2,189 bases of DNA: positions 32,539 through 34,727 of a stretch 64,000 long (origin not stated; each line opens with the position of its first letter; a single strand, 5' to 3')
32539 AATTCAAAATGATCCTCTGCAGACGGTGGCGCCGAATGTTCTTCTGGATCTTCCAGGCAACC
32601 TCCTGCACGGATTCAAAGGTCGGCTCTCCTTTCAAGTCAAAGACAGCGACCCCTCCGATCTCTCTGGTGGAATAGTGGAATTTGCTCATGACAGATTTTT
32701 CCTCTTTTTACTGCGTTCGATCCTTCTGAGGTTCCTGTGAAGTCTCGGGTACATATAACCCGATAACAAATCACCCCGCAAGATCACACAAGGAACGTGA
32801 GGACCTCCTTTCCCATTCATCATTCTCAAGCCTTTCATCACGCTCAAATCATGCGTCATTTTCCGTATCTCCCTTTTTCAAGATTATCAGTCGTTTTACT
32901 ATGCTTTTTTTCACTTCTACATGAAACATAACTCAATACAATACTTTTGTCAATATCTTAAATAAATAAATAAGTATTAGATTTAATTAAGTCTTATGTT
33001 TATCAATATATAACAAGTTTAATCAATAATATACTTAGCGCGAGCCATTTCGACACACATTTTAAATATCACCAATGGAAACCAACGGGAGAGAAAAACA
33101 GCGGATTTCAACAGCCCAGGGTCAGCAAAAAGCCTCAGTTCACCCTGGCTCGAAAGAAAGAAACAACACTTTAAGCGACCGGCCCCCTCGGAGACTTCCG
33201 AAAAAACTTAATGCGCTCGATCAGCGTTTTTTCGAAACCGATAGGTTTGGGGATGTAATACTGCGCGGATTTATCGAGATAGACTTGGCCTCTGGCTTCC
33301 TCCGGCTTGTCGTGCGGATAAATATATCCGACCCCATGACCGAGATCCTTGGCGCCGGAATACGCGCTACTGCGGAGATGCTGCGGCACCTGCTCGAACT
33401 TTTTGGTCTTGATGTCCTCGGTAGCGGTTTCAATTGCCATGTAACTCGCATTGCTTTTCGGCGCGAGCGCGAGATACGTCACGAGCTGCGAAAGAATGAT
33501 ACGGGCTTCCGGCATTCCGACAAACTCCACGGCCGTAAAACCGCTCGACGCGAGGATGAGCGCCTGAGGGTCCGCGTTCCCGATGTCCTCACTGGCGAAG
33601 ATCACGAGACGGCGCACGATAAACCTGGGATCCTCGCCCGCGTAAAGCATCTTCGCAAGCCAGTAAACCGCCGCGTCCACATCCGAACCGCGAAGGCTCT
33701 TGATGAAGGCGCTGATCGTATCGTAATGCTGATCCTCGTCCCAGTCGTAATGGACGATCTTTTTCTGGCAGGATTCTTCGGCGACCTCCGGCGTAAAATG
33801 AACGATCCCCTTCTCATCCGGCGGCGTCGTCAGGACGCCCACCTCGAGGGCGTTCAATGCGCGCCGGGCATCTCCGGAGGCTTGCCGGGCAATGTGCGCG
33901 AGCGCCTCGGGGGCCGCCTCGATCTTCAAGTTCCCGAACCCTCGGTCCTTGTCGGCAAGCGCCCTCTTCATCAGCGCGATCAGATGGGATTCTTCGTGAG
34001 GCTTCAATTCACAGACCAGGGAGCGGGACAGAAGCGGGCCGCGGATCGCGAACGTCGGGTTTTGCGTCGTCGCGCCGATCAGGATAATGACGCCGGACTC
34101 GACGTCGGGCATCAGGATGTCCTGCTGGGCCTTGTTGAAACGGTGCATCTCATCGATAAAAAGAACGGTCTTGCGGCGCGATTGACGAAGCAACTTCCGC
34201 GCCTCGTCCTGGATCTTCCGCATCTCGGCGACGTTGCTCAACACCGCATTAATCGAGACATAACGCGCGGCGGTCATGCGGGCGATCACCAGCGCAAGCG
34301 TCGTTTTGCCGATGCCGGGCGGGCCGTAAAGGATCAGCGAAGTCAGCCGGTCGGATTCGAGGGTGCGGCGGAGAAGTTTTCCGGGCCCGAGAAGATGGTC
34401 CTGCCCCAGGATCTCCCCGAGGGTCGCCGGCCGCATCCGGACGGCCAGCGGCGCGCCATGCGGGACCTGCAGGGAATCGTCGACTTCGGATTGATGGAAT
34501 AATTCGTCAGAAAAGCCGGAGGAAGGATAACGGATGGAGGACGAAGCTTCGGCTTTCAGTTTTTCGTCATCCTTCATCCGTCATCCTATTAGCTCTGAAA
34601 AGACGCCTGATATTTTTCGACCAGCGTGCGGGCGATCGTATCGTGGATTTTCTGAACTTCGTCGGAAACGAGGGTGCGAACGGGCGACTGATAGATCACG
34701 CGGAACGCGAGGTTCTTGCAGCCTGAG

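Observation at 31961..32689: STAS-PilZ fusion gene immediately upstream of the giant gene: a possible c-di-GMP input to a partner-switching or export control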

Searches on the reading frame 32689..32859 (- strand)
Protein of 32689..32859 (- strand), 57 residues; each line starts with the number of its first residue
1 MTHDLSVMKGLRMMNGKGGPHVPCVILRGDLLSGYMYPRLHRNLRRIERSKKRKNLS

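Call 61: find_homologous_proteins(query=A3, max_evalue=0.01)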
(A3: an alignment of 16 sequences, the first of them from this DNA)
Query A3 (16 sequences) (57 aa, profile of the alignment): 90 proteins with E <= 0.01 among 1230 candidates.
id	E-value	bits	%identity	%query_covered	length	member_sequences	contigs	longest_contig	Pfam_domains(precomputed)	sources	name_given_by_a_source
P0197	1.1e-24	104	65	95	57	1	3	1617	-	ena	-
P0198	1.4e-24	103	56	95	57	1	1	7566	-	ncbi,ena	-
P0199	5.4e-24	101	63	95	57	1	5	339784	-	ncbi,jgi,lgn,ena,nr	ncbi:MAG TPA: hypothetical protein PLO78_04400 [Candidatus Omnitrophota bacterium]|nr:hypothetical p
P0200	5.5e-24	101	54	95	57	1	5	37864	-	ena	-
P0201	7.1e-24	101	56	95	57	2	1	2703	-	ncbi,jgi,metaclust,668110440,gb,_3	metaclust:\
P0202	8.4e-24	101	64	98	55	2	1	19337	-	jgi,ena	jgi:hypothetical protein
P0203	8.5e-24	101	63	95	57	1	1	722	-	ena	-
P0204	1.5e-23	100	59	77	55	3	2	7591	-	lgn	-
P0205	1.9e-23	100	55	77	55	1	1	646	-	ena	-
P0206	2.1e-23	99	59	77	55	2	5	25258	-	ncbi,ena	-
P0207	5.0e-23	98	55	77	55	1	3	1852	-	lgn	-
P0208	5.6e-23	98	59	77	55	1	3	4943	-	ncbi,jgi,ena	-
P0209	6.3e-23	98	59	95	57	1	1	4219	-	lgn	-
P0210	6.6e-23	98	69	95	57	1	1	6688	-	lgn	-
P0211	8.2e-23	98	65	95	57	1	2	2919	-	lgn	-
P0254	6.3e-14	69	24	95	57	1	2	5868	-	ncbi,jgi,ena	-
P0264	1.6e-12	65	-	-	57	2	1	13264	-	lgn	-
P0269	4.1e-12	63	-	-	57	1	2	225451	-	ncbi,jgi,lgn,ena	-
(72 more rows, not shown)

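Call 62: search_protein_families(library=pfam, proteins=[window:32689-32859:-], max_evalue=1)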
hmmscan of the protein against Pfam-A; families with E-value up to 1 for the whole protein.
seq(57 aa): 0 families

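Call 63: find_encoding_contigs(protein=P0269, flank=4000, max_places=2)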
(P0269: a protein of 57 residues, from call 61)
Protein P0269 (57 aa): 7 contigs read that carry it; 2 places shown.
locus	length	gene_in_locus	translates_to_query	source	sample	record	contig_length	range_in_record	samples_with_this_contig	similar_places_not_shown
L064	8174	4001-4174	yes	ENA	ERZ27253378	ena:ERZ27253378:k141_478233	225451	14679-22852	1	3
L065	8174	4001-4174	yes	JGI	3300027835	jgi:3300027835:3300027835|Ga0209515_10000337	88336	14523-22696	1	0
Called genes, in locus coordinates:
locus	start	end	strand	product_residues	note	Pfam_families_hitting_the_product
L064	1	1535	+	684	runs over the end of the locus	PF03483:B3_4, PF03484:B5, PF17759:tRNA_synthFbeta, PF03147:FDX-ACB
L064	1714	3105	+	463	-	PF05496:RuvB_N, PF01078:Mg_chelatase (faint), PF00004:AAA, PF07728:AAA_5, PF13173:AAA_14, PF16193:AAA_assoc_2, PF12002:MgsA_C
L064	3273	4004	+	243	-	PF07238:PilZ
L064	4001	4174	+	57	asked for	-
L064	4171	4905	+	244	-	PF01740:STAS (weak)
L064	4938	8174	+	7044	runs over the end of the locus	PF04542:Sigma70_r2 (faint), PF04545:Sigma70_r4 (weak), PF08281:Sigma70_r4_2, PF02518:HATPase_c, PF00381:PTS-HPr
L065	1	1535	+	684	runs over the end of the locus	PF03483:B3_4, PF03484:B5, PF17759:tRNA_synthFbeta, PF03147:FDX-ACB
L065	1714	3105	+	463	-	PF05496:RuvB_N, PF01078:Mg_chelatase (faint), PF00004:AAA, PF07728:AAA_5, PF13173:AAA_14, PF16193:AAA_assoc_2, PF12002:MgsA_C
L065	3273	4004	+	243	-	PF07238:PilZ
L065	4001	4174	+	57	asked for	-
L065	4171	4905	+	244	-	PF01740:STAS (weak)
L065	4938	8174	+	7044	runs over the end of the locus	PF04542:Sigma70_r2 (faint), PF04545:Sigma70_r4 (weak), PF08281:Sigma70_r4_2, PF02518:HATPase_c, PF00381:PTS-HPr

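Call 64: find_encoding_contigs(protein=P0254, flank=4000, max_places=2)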
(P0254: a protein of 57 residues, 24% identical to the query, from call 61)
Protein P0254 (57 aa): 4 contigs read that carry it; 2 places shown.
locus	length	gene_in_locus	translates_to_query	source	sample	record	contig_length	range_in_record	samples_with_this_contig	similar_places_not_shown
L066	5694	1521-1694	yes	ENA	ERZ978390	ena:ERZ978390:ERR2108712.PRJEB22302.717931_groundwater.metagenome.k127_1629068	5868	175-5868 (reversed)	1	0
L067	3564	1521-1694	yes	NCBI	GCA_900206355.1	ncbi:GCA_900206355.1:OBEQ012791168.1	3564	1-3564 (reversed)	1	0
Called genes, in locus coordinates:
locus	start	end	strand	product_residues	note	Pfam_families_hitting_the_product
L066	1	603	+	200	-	?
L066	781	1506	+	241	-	PF07238:PilZ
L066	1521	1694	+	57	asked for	-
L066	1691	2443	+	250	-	PF07238:PilZ (weak)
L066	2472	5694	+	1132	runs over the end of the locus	?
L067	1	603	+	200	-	?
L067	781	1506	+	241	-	PF07238:PilZ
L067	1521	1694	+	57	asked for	-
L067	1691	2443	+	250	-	PF07238:PilZ (weak)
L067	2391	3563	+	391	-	?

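Call 65: find_encoding_contigs(protein=P0264, flank=4000, max_places=2)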
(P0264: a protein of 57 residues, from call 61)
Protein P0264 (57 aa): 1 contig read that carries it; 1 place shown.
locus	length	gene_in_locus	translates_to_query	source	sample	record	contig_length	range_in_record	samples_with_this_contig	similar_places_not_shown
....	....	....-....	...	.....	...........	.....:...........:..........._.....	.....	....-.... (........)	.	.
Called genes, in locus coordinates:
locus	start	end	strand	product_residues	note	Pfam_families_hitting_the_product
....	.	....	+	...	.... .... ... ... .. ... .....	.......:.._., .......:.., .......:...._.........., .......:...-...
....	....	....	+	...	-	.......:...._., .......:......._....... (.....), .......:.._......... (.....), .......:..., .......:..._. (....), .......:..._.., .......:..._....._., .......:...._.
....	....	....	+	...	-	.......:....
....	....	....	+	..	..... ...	-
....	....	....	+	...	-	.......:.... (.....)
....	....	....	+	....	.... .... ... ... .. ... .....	?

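Call 67: find_encoding_contigs(protein=P0269, flank=10000, max_places=6)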
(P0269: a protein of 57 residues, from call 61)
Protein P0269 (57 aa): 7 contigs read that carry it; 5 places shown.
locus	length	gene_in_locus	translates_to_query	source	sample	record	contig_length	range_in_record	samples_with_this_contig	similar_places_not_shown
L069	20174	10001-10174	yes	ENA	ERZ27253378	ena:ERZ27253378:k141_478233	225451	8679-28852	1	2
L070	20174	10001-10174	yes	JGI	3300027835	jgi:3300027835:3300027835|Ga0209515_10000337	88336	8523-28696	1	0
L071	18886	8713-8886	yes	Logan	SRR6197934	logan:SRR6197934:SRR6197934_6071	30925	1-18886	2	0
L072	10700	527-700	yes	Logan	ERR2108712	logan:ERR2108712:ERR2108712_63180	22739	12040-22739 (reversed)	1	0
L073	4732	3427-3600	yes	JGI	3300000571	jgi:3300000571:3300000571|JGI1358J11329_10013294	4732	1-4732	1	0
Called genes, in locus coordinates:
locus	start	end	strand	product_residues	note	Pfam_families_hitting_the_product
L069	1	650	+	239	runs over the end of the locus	PF01138:RNase_PH, PF03725:RNase_PH_C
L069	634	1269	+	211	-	PF01725:Ham1p_like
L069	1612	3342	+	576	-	PF07973:tRNA_SAD, PF00587:tRNA-synt_2b, PF03129:HGTP_anticodon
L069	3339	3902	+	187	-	PF05198:IF3_N, PF00707:IF3_C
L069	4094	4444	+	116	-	PF00453:Ribosomal_L20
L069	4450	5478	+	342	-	PF02912:Phe_tRNA-synt_N, PF01409:tRNA-synt_2d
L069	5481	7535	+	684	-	PF03483:B3_4, PF03484:B5, PF17759:tRNA_synthFbeta, PF03147:FDX-ACB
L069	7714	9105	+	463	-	PF05496:RuvB_N, PF01078:Mg_chelatase (faint), PF00004:AAA, PF07728:AAA_5, PF13173:AAA_14, PF16193:AAA_assoc_2, PF12002:MgsA_C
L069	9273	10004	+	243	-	PF07238:PilZ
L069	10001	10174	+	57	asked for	-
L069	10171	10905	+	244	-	PF01740:STAS (weak)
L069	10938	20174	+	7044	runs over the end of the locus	PF04542:Sigma70_r2 (faint), PF04545:Sigma70_r4 (weak), PF08281:Sigma70_r4_2, PF02518:HATPase_c, PF00381:PTS-HPr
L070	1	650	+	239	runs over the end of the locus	PF01138:RNase_PH, PF03725:RNase_PH_C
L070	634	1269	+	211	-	PF01725:Ham1p_like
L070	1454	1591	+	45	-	-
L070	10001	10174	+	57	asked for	-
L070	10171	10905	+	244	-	PF01740:STAS (weak)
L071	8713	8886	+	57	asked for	-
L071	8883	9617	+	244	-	PF01740:STAS (weak)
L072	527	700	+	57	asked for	-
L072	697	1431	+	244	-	PF01740:STAS (weak)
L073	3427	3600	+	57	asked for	-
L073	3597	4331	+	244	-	PF01740:STAS (weak)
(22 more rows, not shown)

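Call 68: search_protein_families(library=pfam, proteins=[L069:10938-20174:+], max_evalue=0.01)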
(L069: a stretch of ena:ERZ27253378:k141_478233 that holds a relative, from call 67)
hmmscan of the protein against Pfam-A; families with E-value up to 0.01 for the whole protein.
L069:10938-20174:+ (3079 aa): 4 families
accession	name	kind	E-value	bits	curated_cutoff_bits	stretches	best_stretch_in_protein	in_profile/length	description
PF04545.22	Sigma70_r4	-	1.1e-14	54.1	24.1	2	1010-1056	2-48/50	Sigma-70, region 4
PF08281.18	Sigma70_r4_2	-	3.8e-11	42.9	25.7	1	1004-1056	2-54/54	Sigma-70, region 4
PF04542.20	Sigma70_r2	-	5.2e-06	26.6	24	1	839-903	11-70/71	Sigma-70 region 2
PF07638.17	Sigma70_ECF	-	2.7e-05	24.6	21.1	1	995-1056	118-179/185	ECF sigma factor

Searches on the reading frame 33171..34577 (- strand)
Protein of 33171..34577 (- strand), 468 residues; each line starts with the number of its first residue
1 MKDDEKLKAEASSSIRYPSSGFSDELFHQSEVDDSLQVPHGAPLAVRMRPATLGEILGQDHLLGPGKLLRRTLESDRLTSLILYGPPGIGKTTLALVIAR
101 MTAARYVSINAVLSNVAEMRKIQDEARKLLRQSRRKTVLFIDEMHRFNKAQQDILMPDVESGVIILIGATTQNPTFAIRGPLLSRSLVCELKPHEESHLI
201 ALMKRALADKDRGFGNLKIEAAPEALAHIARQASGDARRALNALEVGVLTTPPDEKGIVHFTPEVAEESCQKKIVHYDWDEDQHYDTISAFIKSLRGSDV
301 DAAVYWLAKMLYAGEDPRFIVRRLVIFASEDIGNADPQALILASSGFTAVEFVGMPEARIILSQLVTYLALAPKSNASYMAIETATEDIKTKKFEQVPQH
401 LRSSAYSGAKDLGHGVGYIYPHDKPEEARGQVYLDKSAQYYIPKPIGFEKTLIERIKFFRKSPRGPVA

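Call 6: search_protein_families(library=pfam, proteins=[window:33171-34577:-], max_evalue=0.01)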
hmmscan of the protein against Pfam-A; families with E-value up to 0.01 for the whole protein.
window:33171-34577:- (468 aa): 22 families
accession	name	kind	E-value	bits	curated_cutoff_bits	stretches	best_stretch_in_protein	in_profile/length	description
PF12002.13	MgsA_C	-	1.2e-63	214.4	27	1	297-457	1-164/167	MgsA AAA+ ATPase C terminal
PF16193.11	AAA_assoc_2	-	9.8e-26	90.3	34.3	1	216-296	2-81/81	AAA C-terminal domain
PF05496.18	RuvB_N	-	3.6e-14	53.3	27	1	48-171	1-121/159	Holliday junction DNA helicase RuvB P-loop domain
PF00004.35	AAA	-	1.5e-13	51.8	21.2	1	81-185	1-122/131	ATPase family associated with various cellular activities (AAA)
PF13191.12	AAA_16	-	2.6e-07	31.8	32.6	1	74-104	20-51/167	AAA ATPase domain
PF07728.20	AAA_5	-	2.6e-07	31.1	22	1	81-158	2-89/139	AAA domain (dynein-related subfamily)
PF13173.12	AAA_14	-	9.7e-07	29.3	27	1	81-154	5-81/129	AAA domain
PF20720.3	nSTAND3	-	9.3e-06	25.9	27.2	1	80-143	19-73/155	Novel STAND NTPase 3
PF13481.12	AAA_25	-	2.4e-05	24.5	27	1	80-160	35-132/195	AAA domain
PF01078.27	Mg_chelatase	-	2.4e-05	24.3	20.3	0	80-104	24-52/207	Magnesium chelatase, subunit ChlI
PF01695.23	IstB_IS21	-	2.6e-05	24.3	24.1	1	78-151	92-171/238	IstB-like ATP binding protein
PF13401.12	AAA_22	-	8.2e-05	23.4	27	0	80-105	7-35/130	AAA domain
PF13604.12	AAA_30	-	9e-05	22.7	27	1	69-174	10-129/191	AAA domain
PF25199.1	nSTAND_NTPase5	-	0.00062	20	34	1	71-155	34-116/145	Novel STAND NTPase 5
PF13207.12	AAA_17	-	0.0015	19.2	27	1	84-139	1-55/136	AAA domain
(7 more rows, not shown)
